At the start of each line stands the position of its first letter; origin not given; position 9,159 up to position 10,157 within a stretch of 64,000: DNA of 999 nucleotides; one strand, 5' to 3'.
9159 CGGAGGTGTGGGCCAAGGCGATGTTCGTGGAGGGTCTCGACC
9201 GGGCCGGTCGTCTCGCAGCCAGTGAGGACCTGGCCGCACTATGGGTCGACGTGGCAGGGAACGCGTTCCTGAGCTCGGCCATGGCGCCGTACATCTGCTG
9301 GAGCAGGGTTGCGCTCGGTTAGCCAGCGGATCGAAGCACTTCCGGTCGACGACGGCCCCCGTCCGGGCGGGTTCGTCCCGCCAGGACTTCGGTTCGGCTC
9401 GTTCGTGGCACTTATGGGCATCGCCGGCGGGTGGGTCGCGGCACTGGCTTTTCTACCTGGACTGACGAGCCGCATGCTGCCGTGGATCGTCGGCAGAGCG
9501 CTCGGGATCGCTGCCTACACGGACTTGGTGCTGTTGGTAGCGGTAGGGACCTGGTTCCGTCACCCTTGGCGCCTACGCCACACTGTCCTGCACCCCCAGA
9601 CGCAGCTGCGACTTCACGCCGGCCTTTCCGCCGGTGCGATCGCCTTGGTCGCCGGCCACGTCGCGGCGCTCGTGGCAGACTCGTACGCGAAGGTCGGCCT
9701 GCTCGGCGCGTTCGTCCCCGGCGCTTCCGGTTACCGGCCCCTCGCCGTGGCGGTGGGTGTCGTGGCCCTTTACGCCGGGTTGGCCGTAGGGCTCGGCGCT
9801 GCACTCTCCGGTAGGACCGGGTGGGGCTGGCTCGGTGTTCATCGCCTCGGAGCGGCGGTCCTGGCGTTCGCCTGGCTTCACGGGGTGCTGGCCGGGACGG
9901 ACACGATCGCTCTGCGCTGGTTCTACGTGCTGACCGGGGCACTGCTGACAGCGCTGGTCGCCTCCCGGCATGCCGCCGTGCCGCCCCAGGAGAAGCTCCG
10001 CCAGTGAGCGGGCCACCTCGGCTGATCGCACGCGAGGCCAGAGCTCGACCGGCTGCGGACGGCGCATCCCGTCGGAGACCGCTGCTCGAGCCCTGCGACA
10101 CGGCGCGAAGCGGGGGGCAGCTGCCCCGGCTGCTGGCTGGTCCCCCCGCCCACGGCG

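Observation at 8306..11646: apbE / MsrQ-like haem membrane protein / NuoF-like flavo-FeS protein / ferredoxin operon: a possible NAD(P)H-fed transmembrane electron conduit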

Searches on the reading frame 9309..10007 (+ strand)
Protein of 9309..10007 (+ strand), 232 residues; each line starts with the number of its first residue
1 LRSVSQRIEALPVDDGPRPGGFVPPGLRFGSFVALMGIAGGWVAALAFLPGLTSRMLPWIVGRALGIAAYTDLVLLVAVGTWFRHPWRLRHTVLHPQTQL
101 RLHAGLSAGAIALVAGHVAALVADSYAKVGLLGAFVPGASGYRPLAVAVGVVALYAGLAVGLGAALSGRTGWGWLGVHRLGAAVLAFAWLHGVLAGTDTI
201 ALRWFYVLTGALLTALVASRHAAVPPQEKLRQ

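Call 8: search_protein_families(library=pfam, proteins=[window:9309-10007:+], max_evalue=0.01)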
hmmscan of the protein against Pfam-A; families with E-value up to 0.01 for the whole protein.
window:9309-10007:+ (232 aa): 0 families

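Call 9: search_protein_families(library=ncbifam, proteins=[window:9309-10007:+], max_evalue=0.01)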
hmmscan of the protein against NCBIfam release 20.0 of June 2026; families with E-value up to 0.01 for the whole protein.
window:9309-10007:+ (232 aa): 1 family
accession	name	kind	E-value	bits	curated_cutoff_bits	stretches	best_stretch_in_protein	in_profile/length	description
NF010150.1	PRK13627.1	equivalog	0.006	16.3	305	1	126-224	4-97/196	carnitine operon protein CaiE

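Call 10: search_protein_families(library=pfam, proteins=[window:9309-10007:+], max_evalue=10)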
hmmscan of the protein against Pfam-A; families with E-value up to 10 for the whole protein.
window:9309-10007:+ (232 aa): 0 families

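Call 11: find_homologous_proteins(query=window:9309-10007:+)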
Query window:9309-10007:+ (232 aa): 67 proteins with E <= 0.001 among 8000 candidates.
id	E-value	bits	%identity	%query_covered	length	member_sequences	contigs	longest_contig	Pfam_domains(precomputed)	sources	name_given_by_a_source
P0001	8.5e-142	489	100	100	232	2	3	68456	-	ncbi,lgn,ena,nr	ncbi:MAG: hypothetical protein M0Z87_11385 [Actinomycetota bacterium]|nr:hypothetical protein [Actin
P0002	9.1e-98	345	74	100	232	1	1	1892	-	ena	-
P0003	8.6e-95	335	72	99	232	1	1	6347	-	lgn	-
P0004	4.7e-55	205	54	95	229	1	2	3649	-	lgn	-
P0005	1.7e-54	203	52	95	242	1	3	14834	-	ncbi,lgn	-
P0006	2.5e-54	203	63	76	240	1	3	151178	-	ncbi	ncbi:MAG: hypothetical protein ACYCU7_12215 [Acidimicrobiales bacterium]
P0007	8.6e-54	201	57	85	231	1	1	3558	-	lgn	-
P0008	3.0e-51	192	52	90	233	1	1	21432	-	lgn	-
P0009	2.0e-49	187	57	78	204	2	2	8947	-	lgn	-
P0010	1.8e-48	183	56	77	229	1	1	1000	-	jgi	jgi:DMSO/TMAO reductase YedYZ heme-binding membrane subunit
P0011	4.5e-48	182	51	92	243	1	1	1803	-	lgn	-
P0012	3.0e-47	179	56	76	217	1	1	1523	-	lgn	-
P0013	9.6e-47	178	51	84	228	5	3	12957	-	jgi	-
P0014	1.0e-45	174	52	78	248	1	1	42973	-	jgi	jgi:sulfoxide reductase heme-binding subunit YedZ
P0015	3.1e-45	173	52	79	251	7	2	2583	-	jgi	jgi:DMSO/TMAO reductase YedYZ heme-binding membrane subunit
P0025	1.7e-42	164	51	75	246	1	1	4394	PF01794.26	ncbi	-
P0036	6.3e-39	152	46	96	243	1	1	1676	PF01794.26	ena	-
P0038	2.5e-38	150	54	78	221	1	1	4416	PF01794.26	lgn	-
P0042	1.1e-34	138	49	77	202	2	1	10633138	-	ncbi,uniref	ncbi:hypothetical protein [Paractinoplanes durhamensis]|uniref:hypothetical protein n=1 Tax=Paractin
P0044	1.3e-33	135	48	77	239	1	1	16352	PF01794.26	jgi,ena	-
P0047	1.1e-26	112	45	68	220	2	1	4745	PF01794.26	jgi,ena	-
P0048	2.1e-26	111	47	68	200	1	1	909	PF01794.26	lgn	-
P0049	4.0e-21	94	44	70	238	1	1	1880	PF01794.26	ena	-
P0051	2.7e-20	91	46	51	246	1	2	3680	PF01794.26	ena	-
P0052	1.3e-19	89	44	70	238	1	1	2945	PF01794.26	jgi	-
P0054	7.3e-11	60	39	71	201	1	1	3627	PF01794.26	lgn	-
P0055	4.1e-10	58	38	61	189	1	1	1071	PF01794.26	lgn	-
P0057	5.4e-8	51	39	61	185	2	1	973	PF01794.26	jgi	jgi:methionine sulfoxide reductase heme-binding subunit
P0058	6.5e-8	51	41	60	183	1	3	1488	PF01794.26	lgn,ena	-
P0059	4.4e-7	48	39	60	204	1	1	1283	PF01794.26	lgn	-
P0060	1.1e-6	47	36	63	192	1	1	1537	PF01794.26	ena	-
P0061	1.2e-6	46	38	62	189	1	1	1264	PF01794.26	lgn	-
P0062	1.5e-6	46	36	67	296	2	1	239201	PF01794.26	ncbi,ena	-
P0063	6.0e-6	44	36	67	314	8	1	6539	PF01794.26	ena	-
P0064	1.0e-5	43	37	63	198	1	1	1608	PF01794.26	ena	-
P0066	2.7e-5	42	36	63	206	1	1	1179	PF01794.26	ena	-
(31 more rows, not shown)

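Call 13: find_encoding_contigs(protein=P0006, flank=7000, max_places=2)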
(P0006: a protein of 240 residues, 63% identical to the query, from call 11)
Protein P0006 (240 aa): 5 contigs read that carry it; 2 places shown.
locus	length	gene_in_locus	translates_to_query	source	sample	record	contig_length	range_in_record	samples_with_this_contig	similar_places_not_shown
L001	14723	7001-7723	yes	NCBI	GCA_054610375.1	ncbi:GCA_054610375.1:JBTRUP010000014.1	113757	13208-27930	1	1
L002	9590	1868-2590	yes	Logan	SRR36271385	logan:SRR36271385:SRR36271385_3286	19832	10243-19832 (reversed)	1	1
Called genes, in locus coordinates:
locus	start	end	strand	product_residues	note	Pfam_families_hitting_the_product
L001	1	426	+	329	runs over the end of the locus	PF01636:APH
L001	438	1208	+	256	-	PF23441:SDR (weak), PF00106:adh_short, PF08659:KR (weak), PF13561:adh_short_C2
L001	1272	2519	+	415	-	PF02515:CoA_transf_3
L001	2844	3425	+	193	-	PF07638:Sigma70_ECF, PF04542:Sigma70_r2, PF08281:Sigma70_r4_2, PF04545:Sigma70_r4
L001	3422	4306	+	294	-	-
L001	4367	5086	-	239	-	-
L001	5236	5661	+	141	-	-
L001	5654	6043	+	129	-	-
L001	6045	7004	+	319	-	PF02424:ApbE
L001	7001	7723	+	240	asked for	-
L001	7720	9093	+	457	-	PF01512:Complex1_51K, PF10589:NADH_4Fe-4S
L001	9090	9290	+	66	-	PF13459:Fer4_15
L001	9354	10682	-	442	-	PF05977:MFS_3, PF07690:MFS_1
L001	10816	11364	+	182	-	-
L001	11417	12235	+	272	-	PF13349:DUF4097 (faint)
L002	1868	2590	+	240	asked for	-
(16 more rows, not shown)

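Call 14: find_encoding_contigs(protein=P0042, flank=7000, max_places=2)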
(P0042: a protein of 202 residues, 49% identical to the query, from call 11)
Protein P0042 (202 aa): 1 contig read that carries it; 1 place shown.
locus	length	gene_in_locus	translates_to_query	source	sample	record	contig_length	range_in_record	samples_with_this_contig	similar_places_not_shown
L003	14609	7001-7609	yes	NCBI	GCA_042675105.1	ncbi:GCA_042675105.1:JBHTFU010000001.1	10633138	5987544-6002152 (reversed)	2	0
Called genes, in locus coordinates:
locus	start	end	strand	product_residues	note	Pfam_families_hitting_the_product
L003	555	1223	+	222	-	PF00072:Response_reg, PF00486:Trans_reg_C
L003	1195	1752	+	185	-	PF00512:HisKA (weak)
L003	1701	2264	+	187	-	PF02518:HATPase_c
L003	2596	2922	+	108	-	-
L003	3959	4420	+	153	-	PF02518:HATPase_c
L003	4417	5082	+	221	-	PF00072:Response_reg, PF00486:Trans_reg_C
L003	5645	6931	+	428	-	PF02424:ApbE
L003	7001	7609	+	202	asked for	-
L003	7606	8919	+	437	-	PF01512:Complex1_51K, PF10589:NADH_4Fe-4S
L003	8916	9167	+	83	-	PF13459:Fer4_15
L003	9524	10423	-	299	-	-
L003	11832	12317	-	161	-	PF14567:SUKH_5, PF09346:SMI1_KNR4, PF14568:SUKH_6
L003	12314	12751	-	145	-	PF14411:LHH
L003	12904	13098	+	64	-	PF20701:HetE-N (weak)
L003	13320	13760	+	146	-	-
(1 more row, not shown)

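Call 49: predict_structure(alignment_id=A3)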
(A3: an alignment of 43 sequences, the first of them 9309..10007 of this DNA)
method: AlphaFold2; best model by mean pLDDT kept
length: 232 residues; sequences in the alignment: 43
mean_pLDDT: 84.6   pTM: 0.76
mean pLDDT of the five models: 84.6, 84.1, 83.9, 81.6, 81.0
residues with pLDDT >= 90: 122; 70-90: 74; 50-70: 33; < 50: 3
segments of 3 or more residues with pLDDT < 50: 1-3
pLDDT, mean of each block of 10 residues (from residue 1): 51 58 66 78 72 78 94 94 88 88 90 94 92 97 95 95 83 81 96 84 93 95 84 80
secondary structure, 60 per line:
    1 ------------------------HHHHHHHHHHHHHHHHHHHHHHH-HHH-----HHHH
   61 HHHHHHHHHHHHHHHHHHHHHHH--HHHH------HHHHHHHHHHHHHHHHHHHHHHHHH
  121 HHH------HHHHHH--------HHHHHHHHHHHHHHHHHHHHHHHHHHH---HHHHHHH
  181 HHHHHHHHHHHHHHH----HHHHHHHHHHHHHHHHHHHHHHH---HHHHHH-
elements in order: H25-47 H57-83 H86-89 H96-123 H130-135 H144-170 H174-195 H200-222 H226-231
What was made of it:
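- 9309..10007 (+): MsrQ-like / ferric-reductase-domain membrane protein (232 aa, six predicted helices). It is a putative di-haem b cytochrome. The model has pLDDT 84.6 (call 49).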

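Call 53: fold_search(model_id=the predicted structure, library=pdb)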
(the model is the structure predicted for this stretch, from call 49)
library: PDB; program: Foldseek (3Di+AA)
matches with E <= 10: 225; with E <= 0.001: 0
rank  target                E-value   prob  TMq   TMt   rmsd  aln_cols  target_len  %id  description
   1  6hcy_A                1.2e-01  1.00  0.51  0.30   8.7       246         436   18  human STEAP4 bound to NADP, FAD, heme and Fe(III)-NTA. (released 2018-10-24)
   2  5o0t                  2.4e-01  0.99  0.53  0.58   5.3       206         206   16  CRYSTAL STRUCTURE OF TRANS-MEMBRANE DOMAIN OF Cylindrospermum stagnale NADPH-OXIDASE 5 (NOX5) (released 2017-06-28)
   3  8u87_A                3.9e-01  0.97  0.47  0.21   6.1       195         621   17  Structural Basis of Human NOX5 Activation (released 2024-05-01)
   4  6pe4_G                7.6e-01  0.09  0.15  0.16  17.6       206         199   17  Yeast Vo motor in complex with 1 VopQ molecule (released 2020-05-20)
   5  7qks                  1.1e+00  0.18  0.21  0.06  24.2       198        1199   15  Cryo-EM structure of ABC transporter STE6-2p from Pichia pastoris in apo conformation at 3.1 A resolution (released 2022-10-26)
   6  6egc                  1.5e+00  0.35  0.30  0.42   7.9       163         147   13  Single-chain version of 2L4HC2_23 (PDB 5J0K) (released 2019-05-29)
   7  6vq6_b                1.5e+00  0.15  0.22  0.25  14.2       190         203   17  Mammalian V-ATPase from rat brain - composite model of rotational state 1 bound to ADP and SidK (built from focused re (released 2020-03-18)
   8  7qkr                  1.6e+00  0.15  0.20  0.05  22.4       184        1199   15  Cryo-EM structure of ABC transporter STE6-2p from Pichia pastoris with Verapamil at 3.2 A resolution (released 2022-10-26)
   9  8hnk_R                1.6e+00  0.08  0.15  0.13  11.9       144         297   17  CXCR3-DNGi complex activated by CXCL11 (released 2023-11-29)
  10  8tzj_C                1.7e+00  0.08  0.17  0.18  17.2       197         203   15  Cryo-EM structure of Vibrio cholerae FtsE/FtsX complex (released 2023-12-20)
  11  9lxr_R                1.9e+00  0.14  0.22  0.19  10.9       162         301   17  A Cryo-EM structure of LA-PTH-PTH1R-Beta-arrestin1 complex (state 1 conformation) (released 2025-09-10)
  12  7qhm_F                2.0e+00  0.21  0.30  0.35  16.1       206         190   13  Cytochrome bcc-aa3 supercomplex (respiratory supercomplex III2/IV2) from Corynebacterium glutamicum (stigmatellin and  (released 2022-05-18)
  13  7xwo_B                2.3e+00  0.09  0.18  0.16  12.2       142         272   15  Neurokinin A bound to active human neurokinin 2 receptor in complex with G324 (released 2023-05-31)
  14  5a63_C                2.3e+00  0.06  0.16  0.16  15.8       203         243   17  Cryo-EM structure of the human gamma-secretase complex at 3.4 angstrom resolution. (released 2015-08-05)
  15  4bwb_B                2.3e+00  0.06  0.15  0.13  12.6       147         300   19  Structure of Evolved Agonist-bound Neurotensin Receptor 1 Mutant without Lysozyme Fusion (released 2014-01-29)
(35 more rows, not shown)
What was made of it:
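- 9309..10007 (+): Best PDB folds are STEAP4, the NOX5 TM domain and NOX5 (call 53).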

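Call 71: search_protein_families(library=pfam, alignment_id=A3, max_evalue=0.01)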
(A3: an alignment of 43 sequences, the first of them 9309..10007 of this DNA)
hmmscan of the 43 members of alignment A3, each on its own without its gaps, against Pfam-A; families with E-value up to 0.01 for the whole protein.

A. member 1, window:9309-10007:+ (232 aa): 0 families

B. families by the number of members that match (of 43 scanned): 6 families
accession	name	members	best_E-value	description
PF01794.25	Ferric_reduct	22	2.9e-08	Ferric reductase like transmembrane component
PF01292.26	Ni_hydr_CYTB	4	3.1e-05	Prokaryotic cytochrome b561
PF23714.1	Rv3627c_N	1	0.0017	Carboxypeptidase Rv3627c-like, N-terminal domain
PF16980.11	CitMHS_2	1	0.0018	Putative citrate transport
PF03699.18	UPF0182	1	0.0081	Uncharacterised protein family (UPF0182)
PF03994.20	DUF350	1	0.01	Domain of Unknown Function (DUF350)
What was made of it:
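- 9309..10007 (+): No Pfam hit itself (call 10), but 22 of 43 aligned relatives hit PF01794 (call 71).
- On Ferric_reduct / MsrQ (YedZ)-like di-haem membrane proteins (PF01794): Of 43 aligned relatives, 22 hit at E <= 0.01 (call 71).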

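Call 72: search_solved_structures(query=A3, max_evalue=1, show_alignments=2)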
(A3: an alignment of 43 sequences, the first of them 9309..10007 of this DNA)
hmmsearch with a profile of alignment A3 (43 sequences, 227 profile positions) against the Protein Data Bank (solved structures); distinct sequences matched with E-value up to 1: 3.
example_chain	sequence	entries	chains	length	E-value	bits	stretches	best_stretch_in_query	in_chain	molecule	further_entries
8qt6_A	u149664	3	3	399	0.012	18.2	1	130-177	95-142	FAD-binding FR-type domain-containing protein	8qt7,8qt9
8qta_A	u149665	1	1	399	0.012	18.2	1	130-177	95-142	FAD-binding FR-type domain-containing protein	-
8qq7_A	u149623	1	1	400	0.012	18.1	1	130-177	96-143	FAD-binding FR-type domain-containing protein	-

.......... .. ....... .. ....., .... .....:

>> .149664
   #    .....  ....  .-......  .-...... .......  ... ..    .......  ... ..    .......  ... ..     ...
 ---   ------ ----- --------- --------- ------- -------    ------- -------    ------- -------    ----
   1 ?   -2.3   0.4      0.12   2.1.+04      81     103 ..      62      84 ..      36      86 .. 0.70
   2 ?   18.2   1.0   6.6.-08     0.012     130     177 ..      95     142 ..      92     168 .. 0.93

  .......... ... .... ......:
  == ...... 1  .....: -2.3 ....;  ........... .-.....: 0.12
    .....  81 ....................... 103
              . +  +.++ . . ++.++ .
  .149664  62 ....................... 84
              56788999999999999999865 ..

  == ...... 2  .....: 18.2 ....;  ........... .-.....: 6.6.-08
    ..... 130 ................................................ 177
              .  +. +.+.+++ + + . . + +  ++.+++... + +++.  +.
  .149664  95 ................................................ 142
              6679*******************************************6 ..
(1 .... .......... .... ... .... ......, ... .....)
